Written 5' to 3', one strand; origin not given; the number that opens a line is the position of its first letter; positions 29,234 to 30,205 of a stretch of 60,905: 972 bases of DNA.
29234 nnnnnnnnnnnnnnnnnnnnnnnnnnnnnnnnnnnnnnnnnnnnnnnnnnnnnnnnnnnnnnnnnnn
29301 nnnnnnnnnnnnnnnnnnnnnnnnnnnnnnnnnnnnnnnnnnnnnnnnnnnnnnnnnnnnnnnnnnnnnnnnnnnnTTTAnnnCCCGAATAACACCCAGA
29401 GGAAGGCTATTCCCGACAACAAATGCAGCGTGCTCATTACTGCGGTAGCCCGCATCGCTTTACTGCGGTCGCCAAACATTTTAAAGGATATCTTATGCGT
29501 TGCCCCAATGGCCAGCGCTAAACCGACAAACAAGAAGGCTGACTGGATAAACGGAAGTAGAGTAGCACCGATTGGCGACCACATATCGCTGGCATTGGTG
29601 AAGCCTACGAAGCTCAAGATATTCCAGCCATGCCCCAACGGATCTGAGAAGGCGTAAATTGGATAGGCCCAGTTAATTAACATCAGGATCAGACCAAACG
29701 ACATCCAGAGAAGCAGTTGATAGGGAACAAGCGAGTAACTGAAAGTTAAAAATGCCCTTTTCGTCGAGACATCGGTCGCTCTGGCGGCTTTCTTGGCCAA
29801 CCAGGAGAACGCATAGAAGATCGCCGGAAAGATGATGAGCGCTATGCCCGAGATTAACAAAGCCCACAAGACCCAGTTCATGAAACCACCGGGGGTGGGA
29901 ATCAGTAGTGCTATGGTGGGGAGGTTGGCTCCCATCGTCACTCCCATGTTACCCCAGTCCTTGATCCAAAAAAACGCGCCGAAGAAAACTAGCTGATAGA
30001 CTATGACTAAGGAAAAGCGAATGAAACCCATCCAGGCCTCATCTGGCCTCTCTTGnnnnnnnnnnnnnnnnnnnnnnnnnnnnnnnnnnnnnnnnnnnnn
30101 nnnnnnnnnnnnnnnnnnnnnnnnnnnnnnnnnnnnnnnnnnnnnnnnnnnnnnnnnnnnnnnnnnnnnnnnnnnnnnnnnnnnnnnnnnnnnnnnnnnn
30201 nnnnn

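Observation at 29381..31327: Unusual domain fusion: CuA-type cupredoxin plus NapH/NosH/CcoG-like polyferredoxin membrane protein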

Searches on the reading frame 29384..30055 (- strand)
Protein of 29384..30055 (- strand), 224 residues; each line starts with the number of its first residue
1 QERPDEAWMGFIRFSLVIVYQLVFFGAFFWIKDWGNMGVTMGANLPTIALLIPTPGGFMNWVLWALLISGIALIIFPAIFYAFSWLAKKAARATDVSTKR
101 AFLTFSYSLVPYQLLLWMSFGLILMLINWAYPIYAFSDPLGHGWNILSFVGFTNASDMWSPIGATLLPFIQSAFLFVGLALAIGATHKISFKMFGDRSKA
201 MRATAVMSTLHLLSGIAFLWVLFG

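Call 43: search_protein_families(library=pfam, max_evalue=5, proteins=[window:29384-30055:-])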
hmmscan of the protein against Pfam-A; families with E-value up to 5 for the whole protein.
seq(224 aa): 1 family
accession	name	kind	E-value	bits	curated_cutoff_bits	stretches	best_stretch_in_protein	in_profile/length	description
PF13163.11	DUF3999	-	0.51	9.9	30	1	58-79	401-422/424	Protein of unknown function (DUF3999)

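Call 52: search_protein_representatives(protein=window:29384-30055:-)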
Query: 224 residues. Proteins with E-value up to 0.001 (for the whole library): 155; up to 1e-10: 51; up to 1e-30: 6. The best 150 are listed.
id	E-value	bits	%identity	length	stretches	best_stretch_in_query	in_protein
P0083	1.4e-65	237.7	51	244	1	5-224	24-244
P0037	4.8e-61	222.9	52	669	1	2-222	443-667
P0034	6.9e-57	209.2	47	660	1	3-224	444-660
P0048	6.7e-53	196.2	46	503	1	4-224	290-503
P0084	2.2e-39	151.9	46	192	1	41-224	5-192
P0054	4.2e-38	147.8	46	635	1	2-224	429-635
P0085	1.0e-24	103.9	32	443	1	4-222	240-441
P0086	1.3e-24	103.6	33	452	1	5-219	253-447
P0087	5.3e-23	98.4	36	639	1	3-221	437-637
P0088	3.8e-21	92.3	37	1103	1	5-222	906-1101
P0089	1.2e-19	87.3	34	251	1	5-221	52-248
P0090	1.3e-19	87.2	36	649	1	5-219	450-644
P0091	3.8e-19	85.7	35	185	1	53-220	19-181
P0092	5.5e-19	85.2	37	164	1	61-224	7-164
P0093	5.5e-19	85.2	37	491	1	5-223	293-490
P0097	1.5e-17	80.5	35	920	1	3-177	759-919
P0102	9.6e-16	74.6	35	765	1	5-224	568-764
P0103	2.5e-15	73.2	35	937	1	5-221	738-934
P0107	2.2e-14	70.1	37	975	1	62-220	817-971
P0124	1.5e-11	60.9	34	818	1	5-219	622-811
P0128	6.3e-11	58.8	30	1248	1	4-221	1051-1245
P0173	1.6e-06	44.4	27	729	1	65-205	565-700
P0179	4.9e-06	42.8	28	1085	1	5-219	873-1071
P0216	1.8e-04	37.7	25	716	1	3-222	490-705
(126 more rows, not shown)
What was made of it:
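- Closest known: NosR / PceC. Different: The protein has an extra, family-specific 5-TM C-terminal domain (calls 43, 52).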

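Call 53: search_protein_families(library=pfam, max_evalue=0.001, proteins=[P0088, P0128, P0179, P0107, P0103, P0097, P0124, P0102, P0173, P0216])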
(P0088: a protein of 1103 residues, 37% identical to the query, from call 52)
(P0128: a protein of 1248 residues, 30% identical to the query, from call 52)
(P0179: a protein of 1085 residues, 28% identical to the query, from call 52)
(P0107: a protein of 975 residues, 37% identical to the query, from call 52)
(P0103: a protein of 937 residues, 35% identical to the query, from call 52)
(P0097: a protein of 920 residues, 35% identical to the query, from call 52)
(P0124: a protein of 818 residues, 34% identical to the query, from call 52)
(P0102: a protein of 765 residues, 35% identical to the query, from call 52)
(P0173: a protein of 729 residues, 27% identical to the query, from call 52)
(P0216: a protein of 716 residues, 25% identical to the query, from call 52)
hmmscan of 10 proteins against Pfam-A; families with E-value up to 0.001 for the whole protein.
P0088 (1103 aa): 14 families
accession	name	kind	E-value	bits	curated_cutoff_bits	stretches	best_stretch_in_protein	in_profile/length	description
PF07992.20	Pyr_redox_2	-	2.5e-31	109.6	26.1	1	463-757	2-291/291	Pyridine nucleotide-disulphide oxidoreductase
PF14691.11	Fer4_20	-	3.2e-21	75.7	25.8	1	357-448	20-111/113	Dihydroprymidine dehydrogenase domain II, 4Fe-4S cluster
PF13738.12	Pyr_redox_3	-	3.2e-14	53.3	30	1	591-741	162-305/305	Pyridine nucleotide-disulphide oxidoreductase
PF00070.33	Pyr_redox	-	1.4e-11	45.2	22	2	595-670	1-80/82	Pyridine nucleotide-disulphide oxidoreductase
PF01266.30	DAO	-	2.5e-10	40.8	27.9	1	463-497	1-35/353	FAD dependent oxidoreductase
PF13450.12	NAD_binding_8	-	2.7e-10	40.8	21.9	1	466-522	1-53/68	NAD(P)-binding Rossmann-like domain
PF12801.12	Fer4_5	-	1.1e-08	35.3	22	2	223-270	2-40/48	4Fe-4S binding domain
PF13473.12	Cupredoxin_1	-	3.6e-06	27.4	27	1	23-135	7-104/104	Cupredoxin-like domain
PF01593.30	Amino_oxidase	-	6.5e-06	26.1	19.8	1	472-501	2-31/443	Flavin containing amine oxidoreductase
PF00890.30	FAD_binding_2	-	1.7e-05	24.7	20.4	1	464-708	2-206/414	FAD binding domain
PF03486.20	HI0933_like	-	0.00024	21.1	50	0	463-497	2-36/244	HI0933-like protein Rossmann domain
PF01946.23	Thi4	-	0.00032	20.5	26.2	1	460-503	16-60/235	Thi4 family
PF01262.27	AlaDh_PNT_C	-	0.00078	19.4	23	0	595-620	30-54/214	Alanine dehydrogenase/PNT, C-terminal domain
PF12831.13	FAD_oxidored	-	0.00096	19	27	0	464-500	2-38/416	FAD dependent oxidoreductase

P0128 (1248 aa): 16 families
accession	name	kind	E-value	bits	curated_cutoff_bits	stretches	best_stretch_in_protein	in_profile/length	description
PF07992.20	Pyr_redox_2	-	1.5e-32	113.6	26.1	1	616-908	2-291/291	Pyridine nucleotide-disulphide oxidoreductase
PF14691.11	Fer4_20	-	1.6e-20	73.4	25.8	1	524-599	30-108/113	Dihydroprymidine dehydrogenase domain II, 4Fe-4S cluster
PF13738.12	Pyr_redox_3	-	1.6e-14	54.3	30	1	701-892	126-305/305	Pyridine nucleotide-disulphide oxidoreductase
PF00578.27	AhpC-TSA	-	7.7e-11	42.4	26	1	34-150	1-123/124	AhpC/TSA family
PF00070.33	Pyr_redox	-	4.7e-10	40.3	22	1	746-816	1-78/82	Pyridine nucleotide-disulphide oxidoreductase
PF13450.12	NAD_binding_8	-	1.4e-09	38.6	21.9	1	619-655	1-37/68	NAD(P)-binding Rossmann-like domain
PF01266.30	DAO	-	9.4e-08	32.4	27.9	1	616-650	1-35/353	FAD dependent oxidoreductase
PF12801.12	Fer4_5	-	6.6e-07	29.6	22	1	458-493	3-38/48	4Fe-4S binding domain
PF12831.13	FAD_oxidored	-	3.4e-06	27.1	27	0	617-657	2-42/416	FAD dependent oxidoreductase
PF01593.30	Amino_oxidase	-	1.3e-05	25.2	19.8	1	625-651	2-28/443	Flavin containing amine oxidoreductase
PF00890.30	FAD_binding_2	-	1.6e-05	24.8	20.4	1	617-866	2-207/414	FAD binding domain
PF08534.16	Redoxin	-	1.7e-05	25.1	26.6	1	35-153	3-133/148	Redoxin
PF01946.23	Thi4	-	2.1e-05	24.3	26.2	1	616-657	19-61/235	Thi4 family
PF13905.12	Thioredoxin_8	-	0.00044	21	27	1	60-146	3-92/94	Thioredoxin-like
PF03486.20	HI0933_like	-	0.00045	20.2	50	1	616-650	2-36/244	HI0933-like protein Rossmann domain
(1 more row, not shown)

P0179 (1085 aa): 1 family
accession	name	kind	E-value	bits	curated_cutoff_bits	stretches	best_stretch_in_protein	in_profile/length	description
PF12801.12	Fer4_5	-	2.8e-09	37.2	22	2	111-145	5-39/48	4Fe-4S binding domain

P0107 (975 aa): 11 families
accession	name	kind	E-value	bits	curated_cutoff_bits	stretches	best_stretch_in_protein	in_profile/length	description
PF07992.20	Pyr_redox_2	-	2.1e-43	149.3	26.1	1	318-613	2-291/291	Pyridine nucleotide-disulphide oxidoreductase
PF14691.11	Fer4_20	-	1.8e-22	79.7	25.8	1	226-303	28-108/113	Dihydroprymidine dehydrogenase domain II, 4Fe-4S cluster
PF13738.12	Pyr_redox_3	-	1.5e-17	64.3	30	1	399-597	120-305/305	Pyridine nucleotide-disulphide oxidoreductase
PF00070.33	Pyr_redox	-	1.2e-13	51.8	22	1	448-521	1-79/82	Pyridine nucleotide-disulphide oxidoreductase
PF13450.12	NAD_binding_8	-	1.6e-08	35.1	21.9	1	321-354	1-34/68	NAD(P)-binding Rossmann-like domain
PF01266.30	DAO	-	1.6e-07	31.7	27.9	1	318-351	1-34/353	FAD dependent oxidoreductase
PF12831.13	FAD_oxidored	-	1.6e-07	31.4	27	1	319-358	2-41/416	FAD dependent oxidoreductase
PF01946.23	Thi4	-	2.7e-06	27.2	26.2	1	316-358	17-61/235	Thi4 family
PF00890.30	FAD_binding_2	-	4.9e-05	23.1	20.4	1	319-356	2-39/414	FAD binding domain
PF03486.20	HI0933_like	-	0.0008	19.4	50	0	318-351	2-35/244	HI0933-like protein Rossmann domain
PF12801.12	Fer4_5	-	0.00082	19.7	22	1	72-109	3-40/48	4Fe-4S binding domain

P0103 (937 aa): 15 families
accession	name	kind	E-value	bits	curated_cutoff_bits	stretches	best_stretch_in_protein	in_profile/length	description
PF07992.20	Pyr_redox_2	-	4.7e-30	105.4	26.1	1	306-597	2-291/291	Pyridine nucleotide-disulphide oxidoreductase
PF14691.11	Fer4_20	-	2.7e-18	66.2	25.8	1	210-291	24-108/113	Dihydroprymidine dehydrogenase domain II, 4Fe-4S cluster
PF13738.12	Pyr_redox_3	-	3e-12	46.8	30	1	365-581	100-305/305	Pyridine nucleotide-disulphide oxidoreductase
PF13450.12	NAD_binding_8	-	1.2e-09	38.8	21.9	1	309-343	1-35/68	NAD(P)-binding Rossmann-like domain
PF00070.33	Pyr_redox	-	2.5e-09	38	22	1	306-382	1-78/82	Pyridine nucleotide-disulphide oxidoreductase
PF01266.30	DAO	-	2.7e-07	30.9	27.9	1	306-340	1-35/353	FAD dependent oxidoreductase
PF01946.23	Thi4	-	1.1e-06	28.6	26.2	1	302-360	15-72/235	Thi4 family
PF12831.13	FAD_oxidored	-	1.9e-06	27.9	27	1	307-344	2-39/416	FAD dependent oxidoreductase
PF00890.30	FAD_binding_2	-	9.8e-06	25.4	20.4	1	307-341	2-36/414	FAD binding domain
PF03486.20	HI0933_like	-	1.9e-05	24.7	50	1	306-341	2-37/244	HI0933-like protein Rossmann domain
PF13241.12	NAD_binding_7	-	3.9e-05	24.6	22.1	0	434-459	7-32/104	Putative NAD(P)-binding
PF01593.30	Amino_oxidase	-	4.9e-05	23.2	19.8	1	315-341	2-28/443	Flavin containing amine oxidoreductase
PF01134.28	GIDA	-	6e-05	22.7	22.1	1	306-342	1-38/391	Glucose inhibited division protein A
PF12801.12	Fer4_5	-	0.00011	22.6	22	1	150-185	3-38/48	4Fe-4S binding domain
PF01488.26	Shikimate_DH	-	0.00046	20.7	24.3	0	299-330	7-38/138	Shikimate / quinate 5-dehydrogenase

P0097 (920 aa): 12 families
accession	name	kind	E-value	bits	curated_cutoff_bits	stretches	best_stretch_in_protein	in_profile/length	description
PF07992.20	Pyr_redox_2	-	1.8e-32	113.4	26.1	1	327-636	2-285/291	Pyridine nucleotide-disulphide oxidoreductase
PF14691.11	Fer4_20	-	5.4e-19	68.5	25.8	1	235-311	31-110/113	Dihydroprymidine dehydrogenase domain II, 4Fe-4S cluster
PF00070.33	Pyr_redox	-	3.4e-11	43.9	22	0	327-357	1-31/82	Pyridine nucleotide-disulphide oxidoreductase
PF13738.12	Pyr_redox_3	-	1.1e-10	41.7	30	0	411-480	127-191/305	Pyridine nucleotide-disulphide oxidoreductase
PF13450.12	NAD_binding_8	-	3e-08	34.2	21.9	1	330-365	1-36/68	NAD(P)-binding Rossmann-like domain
PF01266.30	DAO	-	1.5e-07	31.8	27.9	1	327-361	1-35/353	FAD dependent oxidoreductase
PF01593.30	Amino_oxidase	-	1.2e-05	25.2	19.8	1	336-365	2-31/443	Flavin containing amine oxidoreductase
PF12801.12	Fer4_5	-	0.00014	22.2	22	0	153-191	4-38/48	4Fe-4S binding domain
PF00890.30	FAD_binding_2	-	0.00014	21.7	20.4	1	328-362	2-36/414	FAD binding domain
PF03486.20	HI0933_like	-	0.00027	20.9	50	0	327-359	2-34/244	HI0933-like protein Rossmann domain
PF00291.31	PALP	-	0.00047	20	35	0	432-508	40-108/295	Pyridoxal-phosphate dependent enzyme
PF12831.13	FAD_oxidored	-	0.0005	19.9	27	0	328-364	2-38/416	FAD dependent oxidoreductase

P0124 (818 aa): 3 families
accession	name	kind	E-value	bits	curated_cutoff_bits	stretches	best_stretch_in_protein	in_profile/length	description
PF13473.12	Cupredoxin_1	-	2.8e-23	82.3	27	2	14-114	4-102/104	Cupredoxin-like domain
PF12801.12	Fer4_5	-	6.7e-08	32.8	22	2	504-539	4-38/48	4Fe-4S binding domain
PF00116.26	COX2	-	3.1e-05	24.3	22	1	249-314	48-113/120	Cytochrome C oxidase subunit II, periplasmic domain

P0102 (765 aa): 4 families
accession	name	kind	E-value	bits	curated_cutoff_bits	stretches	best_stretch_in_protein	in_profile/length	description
PF00578.27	AhpC-TSA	-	5.5e-12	46.2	26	1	27-142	1-123/124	AhpC/TSA family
PF12801.12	Fer4_5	-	4.4e-07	30.2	22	1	449-486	2-39/48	4Fe-4S binding domain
PF13905.12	Thioredoxin_8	-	1.1e-06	29.3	27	1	53-138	3-92/94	Thioredoxin-like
PF13473.12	Cupredoxin_1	-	0.00035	21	27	1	161-240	19-91/104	Cupredoxin-like domain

P0173 (729 aa): 3 families
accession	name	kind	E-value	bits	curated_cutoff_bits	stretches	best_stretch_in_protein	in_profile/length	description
PF13442.11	Cytochrome_CBB3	-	1.3e-11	45.1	27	1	80-166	2-68/68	Cytochrome C oxidase, cbb3-type, subunit III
PF00034.26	Cytochrom_C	-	9.7e-09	36.9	21.3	1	82-169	2-89/90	Cytochrome c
PF12801.12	Fer4_5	-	1.5e-05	25.3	22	1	317-359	3-44/48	4Fe-4S binding domain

P0216 (716 aa): 1 family
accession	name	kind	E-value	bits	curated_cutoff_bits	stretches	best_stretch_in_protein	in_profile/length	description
PF12801.12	Fer4_5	-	0.00015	22.1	22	1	286-321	3-39/48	4Fe-4S binding domain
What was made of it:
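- Some relatives have a TlpA-like thioredoxin fused ahead of the cupredoxin (P0102, P0128; call 53).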
